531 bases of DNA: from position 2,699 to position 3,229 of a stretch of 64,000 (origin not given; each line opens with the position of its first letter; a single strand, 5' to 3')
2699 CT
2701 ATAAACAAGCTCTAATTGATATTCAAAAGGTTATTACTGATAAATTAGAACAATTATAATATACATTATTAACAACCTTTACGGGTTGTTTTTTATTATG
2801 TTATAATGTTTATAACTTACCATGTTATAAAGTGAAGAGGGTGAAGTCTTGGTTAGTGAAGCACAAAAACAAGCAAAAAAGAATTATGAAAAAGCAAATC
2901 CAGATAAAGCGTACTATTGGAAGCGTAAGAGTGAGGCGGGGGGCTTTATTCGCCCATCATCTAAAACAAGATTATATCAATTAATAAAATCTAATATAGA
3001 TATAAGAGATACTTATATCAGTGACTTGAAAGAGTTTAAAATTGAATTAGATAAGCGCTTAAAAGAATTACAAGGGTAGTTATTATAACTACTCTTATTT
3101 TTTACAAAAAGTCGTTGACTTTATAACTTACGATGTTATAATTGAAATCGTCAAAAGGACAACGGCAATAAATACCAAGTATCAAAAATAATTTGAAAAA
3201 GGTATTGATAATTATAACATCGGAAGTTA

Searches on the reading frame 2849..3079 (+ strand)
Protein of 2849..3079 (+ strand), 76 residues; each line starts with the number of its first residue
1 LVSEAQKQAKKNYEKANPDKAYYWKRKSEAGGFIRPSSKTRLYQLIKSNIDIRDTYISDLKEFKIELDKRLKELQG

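Call 28: search_protein_families(library=pfam, max_evalue=1, proteins=[window:2849-3079:+])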
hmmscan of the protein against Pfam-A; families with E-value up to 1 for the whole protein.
window:2849-3079:+ (76 aa): 0 families

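Call 29: search_protein_families(library=phrogs, max_evalue=0.01, proteins=[window:2849-3079:+])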
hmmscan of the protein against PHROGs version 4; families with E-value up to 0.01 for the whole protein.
window:2849-3079:+ (76 aa): 1 family
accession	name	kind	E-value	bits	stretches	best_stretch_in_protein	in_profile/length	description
phrog_2277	-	unknown function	1e-05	26.4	1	1-35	5-39/62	-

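Call 31: find_homologous_proteins(query=window:2849-3079:+, max_evalue=0.001)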
Query window:2849-3079:+ (76 aa): 11 proteins with E <= 0.001 among 11 candidates.
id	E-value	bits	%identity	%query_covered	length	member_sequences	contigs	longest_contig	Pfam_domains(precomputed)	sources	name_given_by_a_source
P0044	1.3e-40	154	99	99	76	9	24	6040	-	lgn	-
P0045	1.9e-40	153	99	99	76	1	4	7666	-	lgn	-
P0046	1.1e-39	151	99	99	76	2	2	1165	-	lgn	-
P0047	8.4e-39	148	96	99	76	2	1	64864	-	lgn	-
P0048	1.1e-37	144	91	100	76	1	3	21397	-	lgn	-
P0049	1.2e-37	144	91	100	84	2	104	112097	-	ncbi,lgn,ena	-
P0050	4.7e-34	133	84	99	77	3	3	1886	-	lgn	-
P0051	1.3e-32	128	84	96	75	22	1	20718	-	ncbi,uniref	ncbi:hypothetical protein ACLUX9_06930 [Limosilactobacillus reuteri subsp. suis]|uniref:hypothetical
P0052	4.9e-32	126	81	99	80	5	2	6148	-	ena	-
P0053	1.8e-24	103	67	99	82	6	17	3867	-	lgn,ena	-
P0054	1.2e-19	87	59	99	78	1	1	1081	-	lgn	-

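Call 61: find_homologous_proteins(query=A1, max_evalue=0.001)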
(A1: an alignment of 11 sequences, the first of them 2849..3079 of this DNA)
Query A1 (11 sequences) (76 aa, profile of the alignment): 170 proteins with E <= 0.001 among 4600 candidates; the best 120 are listed.
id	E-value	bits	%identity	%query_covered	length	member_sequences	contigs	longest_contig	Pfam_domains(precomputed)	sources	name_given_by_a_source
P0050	1.0e-31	127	84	99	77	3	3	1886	-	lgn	-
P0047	4.4e-31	125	96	99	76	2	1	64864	-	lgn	-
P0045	8.2e-31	124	99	99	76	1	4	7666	-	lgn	-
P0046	9.0e-31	124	99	99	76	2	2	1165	-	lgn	-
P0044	2.7e-30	123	99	99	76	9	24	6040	-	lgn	-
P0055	3.1e-30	122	52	99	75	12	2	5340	-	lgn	-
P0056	3.2e-30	122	47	97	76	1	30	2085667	-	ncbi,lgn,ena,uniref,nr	ncbi:hypothetical protein [Limosilactobacillus reuteri]|uniref:hypothetical protein n=1 Tax=Limosila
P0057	3.5e-30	122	47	97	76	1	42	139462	-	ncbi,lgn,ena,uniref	ncbi:hypothetical protein RM023_10205 [Limosilactobacillus reuteri]|uniref:hypothetical protein n=1 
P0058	3.5e-30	122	47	97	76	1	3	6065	-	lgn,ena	-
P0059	3.9e-30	122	47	97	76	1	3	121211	-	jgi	-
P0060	4.6e-30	122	47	97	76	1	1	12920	-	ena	-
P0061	5.8e-30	121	47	97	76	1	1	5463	-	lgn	-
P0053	6.0e-30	121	67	99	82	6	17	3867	-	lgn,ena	-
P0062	6.1e-30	121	47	97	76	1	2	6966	-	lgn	-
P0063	6.1e-30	121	47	97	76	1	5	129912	-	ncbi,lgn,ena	-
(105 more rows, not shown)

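Call 69: predict_structure(alignment_id=A2)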
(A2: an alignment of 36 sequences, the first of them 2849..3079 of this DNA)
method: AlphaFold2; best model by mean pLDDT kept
length: 76 residues; sequences in the alignment: 36
mean_pLDDT: 95.8   pTM: 0.71
mean pLDDT of the five models: 95.8, 95.5, 95.3, 95.2, 94.5
residues with pLDDT >= 90: 73; 70-90: 2; 50-70: 1; < 50: 0
segments of 3 or more residues with pLDDT < 50: none
pLDDT, mean of each block of 10 residues (from residue 1): 89 95 96 97 98 98 98 95
secondary structure, 60 per line:
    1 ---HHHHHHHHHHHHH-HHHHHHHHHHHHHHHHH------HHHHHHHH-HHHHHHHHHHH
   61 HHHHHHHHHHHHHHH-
elements in order: H4-16 H18-34 H41-48 H50-75

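Call 104: search_solved_structures(query=A2, max_evalue=1)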
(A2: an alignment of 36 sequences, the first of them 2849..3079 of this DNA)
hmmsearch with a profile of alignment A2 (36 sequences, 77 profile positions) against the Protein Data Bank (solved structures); distinct sequences matched with E-value up to 1: 1.
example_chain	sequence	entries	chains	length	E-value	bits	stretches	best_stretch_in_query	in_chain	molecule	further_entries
8ye6_B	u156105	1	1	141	0.0012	22.7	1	6-44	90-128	A32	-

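Call 105: search_solved_structures(query=A2, max_evalue=1, show_alignments=1)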
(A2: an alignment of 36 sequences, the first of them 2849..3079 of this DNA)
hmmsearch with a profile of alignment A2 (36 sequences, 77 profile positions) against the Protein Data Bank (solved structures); distinct sequences matched with E-value up to 1: 1.
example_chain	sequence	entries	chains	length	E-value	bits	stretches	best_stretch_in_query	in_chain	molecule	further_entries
8ye6_B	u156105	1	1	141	0.0012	22.7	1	6-44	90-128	A32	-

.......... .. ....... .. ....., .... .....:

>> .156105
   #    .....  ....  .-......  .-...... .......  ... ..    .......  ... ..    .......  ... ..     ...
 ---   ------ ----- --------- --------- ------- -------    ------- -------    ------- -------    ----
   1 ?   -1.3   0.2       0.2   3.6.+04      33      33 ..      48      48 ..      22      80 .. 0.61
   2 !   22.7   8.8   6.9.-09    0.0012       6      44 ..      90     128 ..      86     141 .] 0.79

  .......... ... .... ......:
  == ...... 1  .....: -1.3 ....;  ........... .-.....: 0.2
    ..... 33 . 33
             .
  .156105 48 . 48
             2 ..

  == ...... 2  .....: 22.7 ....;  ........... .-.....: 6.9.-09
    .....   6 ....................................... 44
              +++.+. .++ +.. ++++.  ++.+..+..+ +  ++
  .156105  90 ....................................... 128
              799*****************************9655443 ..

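Call 106: fold_search(model_id=the predicted structure, library=viral)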
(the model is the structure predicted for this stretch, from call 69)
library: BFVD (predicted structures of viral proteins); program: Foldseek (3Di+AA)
matches with E <= 10: 1; with E <= 0.001: 0
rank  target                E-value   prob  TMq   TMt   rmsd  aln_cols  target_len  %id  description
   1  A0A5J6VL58            7.0e+00  0.06  0.41  0.04  11.4        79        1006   22  Uncharacterized protein (Fragment) [Megaviridae environmental sample]
